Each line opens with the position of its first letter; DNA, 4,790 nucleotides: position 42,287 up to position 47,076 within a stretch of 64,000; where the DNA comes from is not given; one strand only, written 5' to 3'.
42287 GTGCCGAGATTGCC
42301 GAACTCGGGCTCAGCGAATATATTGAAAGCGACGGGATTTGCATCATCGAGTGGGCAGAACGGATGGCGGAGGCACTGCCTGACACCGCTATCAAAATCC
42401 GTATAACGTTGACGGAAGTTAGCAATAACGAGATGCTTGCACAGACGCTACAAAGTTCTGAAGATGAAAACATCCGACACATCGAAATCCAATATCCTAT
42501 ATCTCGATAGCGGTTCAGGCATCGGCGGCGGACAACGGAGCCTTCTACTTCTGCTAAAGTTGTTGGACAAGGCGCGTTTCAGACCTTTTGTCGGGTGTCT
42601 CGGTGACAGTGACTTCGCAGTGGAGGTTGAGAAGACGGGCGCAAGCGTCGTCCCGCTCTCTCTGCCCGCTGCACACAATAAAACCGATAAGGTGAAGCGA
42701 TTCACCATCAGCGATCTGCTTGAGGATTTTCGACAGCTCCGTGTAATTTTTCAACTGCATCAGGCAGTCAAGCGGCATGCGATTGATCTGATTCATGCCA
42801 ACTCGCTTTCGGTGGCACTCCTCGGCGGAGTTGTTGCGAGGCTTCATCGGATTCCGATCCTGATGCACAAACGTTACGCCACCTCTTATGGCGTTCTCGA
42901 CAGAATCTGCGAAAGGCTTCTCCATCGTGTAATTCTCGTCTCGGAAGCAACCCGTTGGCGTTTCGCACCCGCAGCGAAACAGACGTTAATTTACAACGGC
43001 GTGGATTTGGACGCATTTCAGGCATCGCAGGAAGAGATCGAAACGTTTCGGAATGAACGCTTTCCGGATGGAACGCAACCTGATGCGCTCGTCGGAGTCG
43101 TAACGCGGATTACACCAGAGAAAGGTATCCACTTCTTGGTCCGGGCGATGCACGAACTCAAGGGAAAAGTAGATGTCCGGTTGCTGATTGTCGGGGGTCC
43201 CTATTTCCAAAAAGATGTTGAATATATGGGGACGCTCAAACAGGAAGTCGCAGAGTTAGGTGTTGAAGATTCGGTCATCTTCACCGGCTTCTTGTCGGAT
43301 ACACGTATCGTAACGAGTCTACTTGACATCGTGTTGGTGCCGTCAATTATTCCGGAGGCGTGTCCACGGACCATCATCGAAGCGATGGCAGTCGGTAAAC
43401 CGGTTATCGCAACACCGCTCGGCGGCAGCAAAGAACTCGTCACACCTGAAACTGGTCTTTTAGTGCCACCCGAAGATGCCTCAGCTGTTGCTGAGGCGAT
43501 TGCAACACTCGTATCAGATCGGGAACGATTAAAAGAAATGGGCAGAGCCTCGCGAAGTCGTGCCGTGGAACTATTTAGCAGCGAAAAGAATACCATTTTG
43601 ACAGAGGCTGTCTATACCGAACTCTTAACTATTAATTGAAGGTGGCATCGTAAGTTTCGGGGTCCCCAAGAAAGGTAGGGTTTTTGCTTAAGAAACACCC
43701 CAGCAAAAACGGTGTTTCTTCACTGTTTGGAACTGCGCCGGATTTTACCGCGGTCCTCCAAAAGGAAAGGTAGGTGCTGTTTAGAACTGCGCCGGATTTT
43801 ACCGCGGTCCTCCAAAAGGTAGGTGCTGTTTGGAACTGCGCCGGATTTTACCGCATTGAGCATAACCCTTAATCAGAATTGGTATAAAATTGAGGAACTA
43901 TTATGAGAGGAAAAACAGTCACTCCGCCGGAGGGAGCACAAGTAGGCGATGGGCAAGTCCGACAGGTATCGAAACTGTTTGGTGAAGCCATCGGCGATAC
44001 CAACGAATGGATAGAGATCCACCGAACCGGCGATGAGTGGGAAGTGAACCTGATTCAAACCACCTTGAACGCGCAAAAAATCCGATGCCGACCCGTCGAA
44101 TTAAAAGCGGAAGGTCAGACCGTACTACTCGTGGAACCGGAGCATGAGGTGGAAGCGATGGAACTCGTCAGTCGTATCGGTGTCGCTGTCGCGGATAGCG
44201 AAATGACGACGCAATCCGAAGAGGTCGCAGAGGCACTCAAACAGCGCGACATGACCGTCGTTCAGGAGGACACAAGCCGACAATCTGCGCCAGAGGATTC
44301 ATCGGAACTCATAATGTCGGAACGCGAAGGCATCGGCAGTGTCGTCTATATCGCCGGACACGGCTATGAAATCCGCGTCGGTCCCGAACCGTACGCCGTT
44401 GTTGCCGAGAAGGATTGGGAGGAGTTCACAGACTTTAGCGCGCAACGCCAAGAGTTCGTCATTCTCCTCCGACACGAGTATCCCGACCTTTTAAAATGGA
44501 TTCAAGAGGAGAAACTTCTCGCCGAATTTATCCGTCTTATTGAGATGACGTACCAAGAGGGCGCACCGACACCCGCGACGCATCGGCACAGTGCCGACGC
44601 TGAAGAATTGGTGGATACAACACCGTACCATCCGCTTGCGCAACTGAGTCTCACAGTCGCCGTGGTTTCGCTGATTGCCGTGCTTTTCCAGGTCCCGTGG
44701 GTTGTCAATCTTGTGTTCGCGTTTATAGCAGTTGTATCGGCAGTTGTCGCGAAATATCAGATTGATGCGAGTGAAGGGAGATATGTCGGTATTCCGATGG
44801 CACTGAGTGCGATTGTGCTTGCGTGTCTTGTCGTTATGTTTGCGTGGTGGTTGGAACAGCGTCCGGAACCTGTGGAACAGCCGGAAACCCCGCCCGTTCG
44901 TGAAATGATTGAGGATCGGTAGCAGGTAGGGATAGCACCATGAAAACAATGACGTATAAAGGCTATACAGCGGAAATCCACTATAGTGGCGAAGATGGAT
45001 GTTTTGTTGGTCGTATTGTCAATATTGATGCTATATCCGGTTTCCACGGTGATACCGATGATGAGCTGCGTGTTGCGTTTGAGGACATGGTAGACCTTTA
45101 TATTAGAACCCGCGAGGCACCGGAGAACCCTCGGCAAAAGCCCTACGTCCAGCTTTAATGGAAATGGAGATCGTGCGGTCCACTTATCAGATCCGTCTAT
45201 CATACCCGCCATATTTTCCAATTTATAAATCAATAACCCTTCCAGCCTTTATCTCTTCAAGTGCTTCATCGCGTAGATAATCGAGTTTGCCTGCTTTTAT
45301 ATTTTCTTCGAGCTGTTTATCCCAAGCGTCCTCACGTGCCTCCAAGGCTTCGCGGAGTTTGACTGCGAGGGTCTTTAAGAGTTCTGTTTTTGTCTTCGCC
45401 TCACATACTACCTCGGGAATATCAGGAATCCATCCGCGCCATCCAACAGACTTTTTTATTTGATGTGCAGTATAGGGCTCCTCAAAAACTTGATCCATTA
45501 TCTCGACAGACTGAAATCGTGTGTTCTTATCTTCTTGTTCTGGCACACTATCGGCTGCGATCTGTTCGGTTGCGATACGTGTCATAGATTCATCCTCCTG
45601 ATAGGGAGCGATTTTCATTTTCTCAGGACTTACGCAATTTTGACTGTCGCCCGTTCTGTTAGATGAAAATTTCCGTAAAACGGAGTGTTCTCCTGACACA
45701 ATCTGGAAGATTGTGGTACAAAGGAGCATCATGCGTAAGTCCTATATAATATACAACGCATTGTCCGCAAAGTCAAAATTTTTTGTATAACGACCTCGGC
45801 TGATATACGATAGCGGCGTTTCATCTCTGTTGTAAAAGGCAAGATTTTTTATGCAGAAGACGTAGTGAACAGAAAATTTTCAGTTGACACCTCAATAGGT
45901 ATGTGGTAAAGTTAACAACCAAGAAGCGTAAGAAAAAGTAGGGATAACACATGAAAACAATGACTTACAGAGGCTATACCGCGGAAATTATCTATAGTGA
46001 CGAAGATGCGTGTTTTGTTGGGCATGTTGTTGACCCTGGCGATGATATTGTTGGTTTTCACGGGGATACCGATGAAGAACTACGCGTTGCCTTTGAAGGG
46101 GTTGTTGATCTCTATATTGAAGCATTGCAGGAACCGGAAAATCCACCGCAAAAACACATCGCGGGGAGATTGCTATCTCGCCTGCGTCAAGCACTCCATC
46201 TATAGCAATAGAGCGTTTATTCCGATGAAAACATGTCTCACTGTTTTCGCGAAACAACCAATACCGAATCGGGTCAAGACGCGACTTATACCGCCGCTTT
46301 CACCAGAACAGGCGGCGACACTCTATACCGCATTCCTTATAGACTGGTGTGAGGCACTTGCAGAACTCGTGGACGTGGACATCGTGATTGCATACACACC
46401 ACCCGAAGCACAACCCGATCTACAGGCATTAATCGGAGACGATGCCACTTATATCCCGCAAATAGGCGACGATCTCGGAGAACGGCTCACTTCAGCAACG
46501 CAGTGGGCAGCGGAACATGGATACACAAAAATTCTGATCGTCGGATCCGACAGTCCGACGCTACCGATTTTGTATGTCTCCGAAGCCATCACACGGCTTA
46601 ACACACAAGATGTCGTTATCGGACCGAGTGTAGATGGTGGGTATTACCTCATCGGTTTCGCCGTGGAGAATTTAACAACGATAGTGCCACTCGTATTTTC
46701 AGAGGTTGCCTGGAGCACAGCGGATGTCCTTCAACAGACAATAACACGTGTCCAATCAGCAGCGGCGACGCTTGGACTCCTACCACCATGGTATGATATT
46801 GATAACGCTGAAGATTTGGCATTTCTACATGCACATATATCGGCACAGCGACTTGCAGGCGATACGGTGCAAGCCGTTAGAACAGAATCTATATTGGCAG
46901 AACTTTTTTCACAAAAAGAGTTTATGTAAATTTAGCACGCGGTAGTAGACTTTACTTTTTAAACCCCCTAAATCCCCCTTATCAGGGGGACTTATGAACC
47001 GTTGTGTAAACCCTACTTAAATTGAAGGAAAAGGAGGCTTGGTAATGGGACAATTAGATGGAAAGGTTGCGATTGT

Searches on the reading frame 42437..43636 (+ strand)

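Call 55: search_protein_families(library=pfam, proteins=[window:42437-43636:+], max_evalue=0.0001)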
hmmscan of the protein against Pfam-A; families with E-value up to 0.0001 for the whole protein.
window:42437-43636:+ (400 aa): 5 families
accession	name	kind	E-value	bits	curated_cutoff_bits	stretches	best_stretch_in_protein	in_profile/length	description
PF00534.26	Glycos_transf_1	-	1.8e-33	116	26.4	1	214-374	13-171/172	Glycosyl transferases group 1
PF13692.12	Glyco_trans_1_4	-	1e-31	110.5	27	1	219-361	4-142/142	Glycosyl transferases group 1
PF13439.12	Glyco_transf_4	-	9.6e-12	45.7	28.5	1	29-192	1-169/170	Glycosyltransferase Family 4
PF13579.12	Glyco_trans_4_4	-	1.7e-08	35.4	29.7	1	30-146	1-102/158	Glycosyl transferase 4-like domain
PF13524.12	Glyco_trans_1_2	-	7e-05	23.3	25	0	246-379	14-132/144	Glycosyl transferase-like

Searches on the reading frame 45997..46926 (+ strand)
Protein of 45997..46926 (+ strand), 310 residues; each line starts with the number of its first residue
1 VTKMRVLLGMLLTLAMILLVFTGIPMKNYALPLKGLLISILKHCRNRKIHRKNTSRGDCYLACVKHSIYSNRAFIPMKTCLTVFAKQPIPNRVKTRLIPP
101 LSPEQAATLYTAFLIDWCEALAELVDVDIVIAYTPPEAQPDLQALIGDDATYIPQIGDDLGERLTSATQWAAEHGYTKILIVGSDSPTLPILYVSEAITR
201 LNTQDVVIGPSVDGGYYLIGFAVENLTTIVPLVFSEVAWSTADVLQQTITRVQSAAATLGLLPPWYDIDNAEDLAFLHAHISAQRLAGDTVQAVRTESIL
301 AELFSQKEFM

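Call 55: search_protein_families(library=pfam, proteins=[window:45997-46926:+], max_evalue=0.0001)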
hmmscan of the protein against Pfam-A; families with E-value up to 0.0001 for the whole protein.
window:45997-46926:+ (310 aa): 2 families
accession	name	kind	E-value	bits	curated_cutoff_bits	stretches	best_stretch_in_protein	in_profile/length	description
PF09837.15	DUF2064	-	5.5e-31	107.3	25.8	1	120-241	4-120/120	Uncharacterized protein conserved in bacteria (DUF2064)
PF01983.22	CofC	-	3.3e-06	26.9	22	1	91-218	11-130/217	Guanylyl transferase CofC like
